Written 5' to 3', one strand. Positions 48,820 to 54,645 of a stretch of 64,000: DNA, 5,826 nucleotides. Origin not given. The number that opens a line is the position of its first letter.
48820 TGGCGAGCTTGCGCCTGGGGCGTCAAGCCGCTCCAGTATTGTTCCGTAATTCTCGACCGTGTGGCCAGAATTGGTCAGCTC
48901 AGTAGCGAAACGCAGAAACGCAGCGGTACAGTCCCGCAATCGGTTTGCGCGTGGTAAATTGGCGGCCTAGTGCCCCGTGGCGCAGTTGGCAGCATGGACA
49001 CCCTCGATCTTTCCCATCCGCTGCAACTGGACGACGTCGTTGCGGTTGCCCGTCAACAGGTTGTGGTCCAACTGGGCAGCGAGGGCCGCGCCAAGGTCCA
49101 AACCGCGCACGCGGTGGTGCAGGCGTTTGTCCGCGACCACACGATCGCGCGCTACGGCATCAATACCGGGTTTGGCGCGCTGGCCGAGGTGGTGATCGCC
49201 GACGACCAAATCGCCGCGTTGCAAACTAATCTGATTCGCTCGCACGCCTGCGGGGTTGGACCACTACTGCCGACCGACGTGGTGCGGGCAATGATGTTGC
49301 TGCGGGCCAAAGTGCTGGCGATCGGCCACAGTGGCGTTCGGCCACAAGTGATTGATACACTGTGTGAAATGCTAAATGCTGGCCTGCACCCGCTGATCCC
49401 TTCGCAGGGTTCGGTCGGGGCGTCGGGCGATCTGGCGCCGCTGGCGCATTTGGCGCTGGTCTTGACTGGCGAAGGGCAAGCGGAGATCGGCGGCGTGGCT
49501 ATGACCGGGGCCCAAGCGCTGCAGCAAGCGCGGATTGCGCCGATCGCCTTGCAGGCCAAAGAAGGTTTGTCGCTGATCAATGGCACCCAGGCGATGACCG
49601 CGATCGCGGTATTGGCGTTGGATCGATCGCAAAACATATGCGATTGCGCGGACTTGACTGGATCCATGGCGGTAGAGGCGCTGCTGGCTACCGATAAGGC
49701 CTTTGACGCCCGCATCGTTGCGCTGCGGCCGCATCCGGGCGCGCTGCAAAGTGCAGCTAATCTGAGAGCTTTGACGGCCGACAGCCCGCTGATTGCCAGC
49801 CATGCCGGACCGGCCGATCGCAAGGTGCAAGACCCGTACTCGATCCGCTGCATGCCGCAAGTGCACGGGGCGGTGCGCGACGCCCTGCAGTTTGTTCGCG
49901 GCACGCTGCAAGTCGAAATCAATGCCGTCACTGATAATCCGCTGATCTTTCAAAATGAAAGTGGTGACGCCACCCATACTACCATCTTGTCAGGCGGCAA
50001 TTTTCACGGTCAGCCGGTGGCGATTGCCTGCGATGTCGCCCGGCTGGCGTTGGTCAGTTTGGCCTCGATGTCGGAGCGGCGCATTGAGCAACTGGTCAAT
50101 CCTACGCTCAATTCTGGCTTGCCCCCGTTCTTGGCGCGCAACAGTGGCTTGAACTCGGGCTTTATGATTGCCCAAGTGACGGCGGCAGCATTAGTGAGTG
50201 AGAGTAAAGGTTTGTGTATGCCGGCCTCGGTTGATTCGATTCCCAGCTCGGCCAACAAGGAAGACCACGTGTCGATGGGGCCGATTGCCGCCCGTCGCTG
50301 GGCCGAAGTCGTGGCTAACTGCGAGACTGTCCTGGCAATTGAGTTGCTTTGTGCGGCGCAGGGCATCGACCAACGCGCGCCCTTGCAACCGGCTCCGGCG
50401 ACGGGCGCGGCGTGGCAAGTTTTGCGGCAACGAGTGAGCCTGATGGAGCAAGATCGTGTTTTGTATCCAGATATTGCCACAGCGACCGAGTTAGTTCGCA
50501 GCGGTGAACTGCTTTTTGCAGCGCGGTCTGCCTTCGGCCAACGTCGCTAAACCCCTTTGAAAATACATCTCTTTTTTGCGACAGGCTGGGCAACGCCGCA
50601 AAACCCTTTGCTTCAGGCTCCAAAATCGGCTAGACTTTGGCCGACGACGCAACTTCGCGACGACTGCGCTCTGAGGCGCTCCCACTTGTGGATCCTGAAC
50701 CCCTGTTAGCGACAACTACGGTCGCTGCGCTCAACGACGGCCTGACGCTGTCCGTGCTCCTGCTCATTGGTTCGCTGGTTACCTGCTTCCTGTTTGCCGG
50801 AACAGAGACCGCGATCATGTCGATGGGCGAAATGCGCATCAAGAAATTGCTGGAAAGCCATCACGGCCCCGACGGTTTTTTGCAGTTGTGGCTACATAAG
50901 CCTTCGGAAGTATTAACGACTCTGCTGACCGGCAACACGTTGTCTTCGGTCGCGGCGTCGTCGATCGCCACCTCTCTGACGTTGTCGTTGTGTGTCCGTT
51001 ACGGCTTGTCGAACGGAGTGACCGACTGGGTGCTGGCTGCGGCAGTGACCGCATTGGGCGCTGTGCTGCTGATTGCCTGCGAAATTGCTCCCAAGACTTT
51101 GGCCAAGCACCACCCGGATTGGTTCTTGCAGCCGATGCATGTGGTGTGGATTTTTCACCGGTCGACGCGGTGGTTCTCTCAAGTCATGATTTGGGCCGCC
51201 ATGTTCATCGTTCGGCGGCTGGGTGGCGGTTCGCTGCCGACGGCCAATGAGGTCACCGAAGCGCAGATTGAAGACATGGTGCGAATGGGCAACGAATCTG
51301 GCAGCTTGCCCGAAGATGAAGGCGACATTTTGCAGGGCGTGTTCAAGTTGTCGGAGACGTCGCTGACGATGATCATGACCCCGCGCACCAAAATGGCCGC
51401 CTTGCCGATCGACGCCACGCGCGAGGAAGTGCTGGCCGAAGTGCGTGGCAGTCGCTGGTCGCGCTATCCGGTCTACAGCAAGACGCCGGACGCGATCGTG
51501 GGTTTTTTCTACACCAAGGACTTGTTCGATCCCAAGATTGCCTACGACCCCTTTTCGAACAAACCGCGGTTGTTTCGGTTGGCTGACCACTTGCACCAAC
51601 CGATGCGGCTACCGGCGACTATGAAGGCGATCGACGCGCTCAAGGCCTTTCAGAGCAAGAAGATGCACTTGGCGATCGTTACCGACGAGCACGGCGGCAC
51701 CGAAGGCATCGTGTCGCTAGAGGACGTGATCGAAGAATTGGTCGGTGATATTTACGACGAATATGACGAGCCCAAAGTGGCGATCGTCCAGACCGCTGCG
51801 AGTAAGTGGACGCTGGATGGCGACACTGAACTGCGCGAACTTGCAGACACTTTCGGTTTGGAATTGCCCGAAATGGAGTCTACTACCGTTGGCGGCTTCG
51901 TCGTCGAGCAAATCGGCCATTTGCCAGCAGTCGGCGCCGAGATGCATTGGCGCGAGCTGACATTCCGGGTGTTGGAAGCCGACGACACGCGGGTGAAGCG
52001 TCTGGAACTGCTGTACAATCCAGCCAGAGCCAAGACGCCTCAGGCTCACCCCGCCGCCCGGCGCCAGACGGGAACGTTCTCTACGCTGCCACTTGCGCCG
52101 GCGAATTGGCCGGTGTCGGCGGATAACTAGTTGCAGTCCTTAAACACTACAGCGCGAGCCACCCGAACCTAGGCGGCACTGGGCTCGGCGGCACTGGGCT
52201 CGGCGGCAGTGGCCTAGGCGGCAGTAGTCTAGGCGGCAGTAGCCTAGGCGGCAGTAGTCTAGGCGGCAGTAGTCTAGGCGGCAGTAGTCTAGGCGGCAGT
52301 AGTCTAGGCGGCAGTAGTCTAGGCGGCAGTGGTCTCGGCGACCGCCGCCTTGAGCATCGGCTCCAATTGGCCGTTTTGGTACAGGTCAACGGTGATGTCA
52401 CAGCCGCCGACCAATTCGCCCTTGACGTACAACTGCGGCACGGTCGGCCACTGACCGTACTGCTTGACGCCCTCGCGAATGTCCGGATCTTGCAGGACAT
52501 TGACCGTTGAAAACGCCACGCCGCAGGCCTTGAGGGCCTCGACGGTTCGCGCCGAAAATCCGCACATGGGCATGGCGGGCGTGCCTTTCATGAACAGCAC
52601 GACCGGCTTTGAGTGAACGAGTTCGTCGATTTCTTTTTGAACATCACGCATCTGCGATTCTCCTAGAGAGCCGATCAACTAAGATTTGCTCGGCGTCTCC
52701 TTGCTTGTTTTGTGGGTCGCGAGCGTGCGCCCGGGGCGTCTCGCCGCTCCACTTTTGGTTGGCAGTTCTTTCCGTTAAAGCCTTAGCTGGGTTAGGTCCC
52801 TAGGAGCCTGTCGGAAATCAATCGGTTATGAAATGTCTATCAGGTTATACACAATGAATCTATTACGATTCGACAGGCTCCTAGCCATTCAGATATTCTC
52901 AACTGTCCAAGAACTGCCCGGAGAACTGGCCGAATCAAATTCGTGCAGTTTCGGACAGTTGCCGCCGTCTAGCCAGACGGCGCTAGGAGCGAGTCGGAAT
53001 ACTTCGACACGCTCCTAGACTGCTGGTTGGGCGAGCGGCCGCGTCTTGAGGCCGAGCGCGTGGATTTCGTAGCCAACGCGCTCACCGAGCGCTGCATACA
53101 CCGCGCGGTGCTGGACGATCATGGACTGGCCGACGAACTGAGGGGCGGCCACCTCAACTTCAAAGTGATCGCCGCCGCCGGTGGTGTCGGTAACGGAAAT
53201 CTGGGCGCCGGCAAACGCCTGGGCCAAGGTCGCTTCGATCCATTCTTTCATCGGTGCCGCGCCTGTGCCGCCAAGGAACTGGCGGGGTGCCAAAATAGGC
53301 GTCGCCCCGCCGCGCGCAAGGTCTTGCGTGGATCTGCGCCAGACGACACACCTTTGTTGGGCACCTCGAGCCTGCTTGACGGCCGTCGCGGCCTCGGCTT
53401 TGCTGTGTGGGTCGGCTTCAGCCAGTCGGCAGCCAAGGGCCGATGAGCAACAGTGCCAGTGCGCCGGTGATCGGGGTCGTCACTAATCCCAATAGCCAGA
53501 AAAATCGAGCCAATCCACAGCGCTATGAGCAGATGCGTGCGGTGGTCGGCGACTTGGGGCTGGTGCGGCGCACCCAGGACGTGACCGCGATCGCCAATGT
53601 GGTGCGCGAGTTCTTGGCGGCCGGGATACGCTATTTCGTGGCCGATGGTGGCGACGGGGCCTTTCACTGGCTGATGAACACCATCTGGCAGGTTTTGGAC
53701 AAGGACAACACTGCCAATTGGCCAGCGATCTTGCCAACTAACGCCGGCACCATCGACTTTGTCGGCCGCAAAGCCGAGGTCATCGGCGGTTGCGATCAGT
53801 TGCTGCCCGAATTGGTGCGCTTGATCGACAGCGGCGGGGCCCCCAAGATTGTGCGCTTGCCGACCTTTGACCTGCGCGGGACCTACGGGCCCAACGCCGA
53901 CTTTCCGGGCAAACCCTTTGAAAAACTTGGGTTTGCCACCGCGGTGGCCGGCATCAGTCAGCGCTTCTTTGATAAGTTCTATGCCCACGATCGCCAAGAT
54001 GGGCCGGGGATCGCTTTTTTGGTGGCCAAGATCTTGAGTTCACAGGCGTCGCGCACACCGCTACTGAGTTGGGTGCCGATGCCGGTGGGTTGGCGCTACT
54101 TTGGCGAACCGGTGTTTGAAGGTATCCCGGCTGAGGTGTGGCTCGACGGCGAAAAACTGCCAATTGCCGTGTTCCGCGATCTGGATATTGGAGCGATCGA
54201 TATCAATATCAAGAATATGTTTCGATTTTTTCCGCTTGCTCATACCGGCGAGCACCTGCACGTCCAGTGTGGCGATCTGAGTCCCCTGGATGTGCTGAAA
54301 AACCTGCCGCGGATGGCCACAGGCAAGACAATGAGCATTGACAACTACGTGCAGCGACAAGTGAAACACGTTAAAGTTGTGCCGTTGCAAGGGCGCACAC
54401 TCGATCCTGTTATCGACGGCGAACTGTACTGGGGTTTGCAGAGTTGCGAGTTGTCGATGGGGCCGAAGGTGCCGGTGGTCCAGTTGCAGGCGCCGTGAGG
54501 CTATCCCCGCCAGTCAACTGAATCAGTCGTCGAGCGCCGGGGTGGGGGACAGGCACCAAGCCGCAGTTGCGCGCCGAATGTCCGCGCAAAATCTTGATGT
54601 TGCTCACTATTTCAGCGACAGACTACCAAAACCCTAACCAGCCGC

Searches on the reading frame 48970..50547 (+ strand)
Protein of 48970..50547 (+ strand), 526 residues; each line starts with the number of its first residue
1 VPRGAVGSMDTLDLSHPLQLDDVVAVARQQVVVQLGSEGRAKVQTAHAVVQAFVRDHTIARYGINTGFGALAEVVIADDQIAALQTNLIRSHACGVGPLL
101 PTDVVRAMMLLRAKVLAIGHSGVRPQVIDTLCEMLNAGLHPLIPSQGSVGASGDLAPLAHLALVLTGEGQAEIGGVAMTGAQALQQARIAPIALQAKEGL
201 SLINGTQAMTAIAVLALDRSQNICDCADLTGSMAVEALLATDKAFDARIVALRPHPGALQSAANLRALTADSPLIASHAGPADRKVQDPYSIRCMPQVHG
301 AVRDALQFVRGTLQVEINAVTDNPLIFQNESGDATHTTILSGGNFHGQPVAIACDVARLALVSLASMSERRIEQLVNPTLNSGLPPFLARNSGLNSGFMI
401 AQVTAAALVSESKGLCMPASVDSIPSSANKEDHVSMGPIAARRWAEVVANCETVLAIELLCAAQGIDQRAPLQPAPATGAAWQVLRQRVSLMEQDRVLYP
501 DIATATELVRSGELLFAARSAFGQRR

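Call 44: search_protein_families(library=pfam, proteins=[window:48970-50547:+], max_evalue=0.01)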
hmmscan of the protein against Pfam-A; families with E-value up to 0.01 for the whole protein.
window:48970-50547:+ (526 aa): 1 family
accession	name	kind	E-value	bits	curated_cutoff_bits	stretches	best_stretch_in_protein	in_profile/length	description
PF00221.24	Lyase_aromatic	-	4e-192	639.5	27.3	1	18-487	1-466/466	Aromatic amino acid lyase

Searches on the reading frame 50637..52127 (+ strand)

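Call 44: search_protein_families(library=pfam, proteins=[window:50637-52127:+], max_evalue=0.01)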
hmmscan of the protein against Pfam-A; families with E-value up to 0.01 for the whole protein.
window:50637-52127:+ (497 aa): 3 families
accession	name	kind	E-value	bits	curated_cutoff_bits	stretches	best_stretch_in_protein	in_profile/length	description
PF01595.25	CNNM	-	5.1e-29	101.6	28.4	1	47-228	7-181/181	Cyclin M transmembrane N-terminal domain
PF03471.22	CorC_HlyC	-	3.5e-20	72.2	27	1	388-458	5-77/81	Transporter associated domain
PF00571.33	CBS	-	4.1e-10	40.3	24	1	321-369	8-56/57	CBS domain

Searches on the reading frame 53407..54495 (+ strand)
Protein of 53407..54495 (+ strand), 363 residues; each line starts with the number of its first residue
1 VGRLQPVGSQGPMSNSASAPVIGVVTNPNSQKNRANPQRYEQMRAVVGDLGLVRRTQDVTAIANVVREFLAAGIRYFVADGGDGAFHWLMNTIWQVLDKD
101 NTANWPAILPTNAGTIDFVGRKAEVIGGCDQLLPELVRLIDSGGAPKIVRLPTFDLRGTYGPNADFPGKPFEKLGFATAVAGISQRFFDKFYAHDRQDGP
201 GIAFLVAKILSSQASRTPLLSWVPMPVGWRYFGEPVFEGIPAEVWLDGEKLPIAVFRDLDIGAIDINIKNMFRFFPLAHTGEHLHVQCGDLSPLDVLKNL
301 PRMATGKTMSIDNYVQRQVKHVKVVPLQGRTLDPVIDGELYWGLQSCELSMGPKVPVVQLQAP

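Call 44: search_protein_families(library=pfam, proteins=[window:53407-54495:+], max_evalue=0.01)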
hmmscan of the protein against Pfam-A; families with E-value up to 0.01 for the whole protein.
window:53407-54495:+ (363 aa): 1 family
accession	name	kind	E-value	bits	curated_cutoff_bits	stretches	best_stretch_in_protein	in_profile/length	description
PF00781.29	DAGK_cat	-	6.2e-05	23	23.6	1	24-117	4-93/125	Diacylglycerol kinase catalytic domain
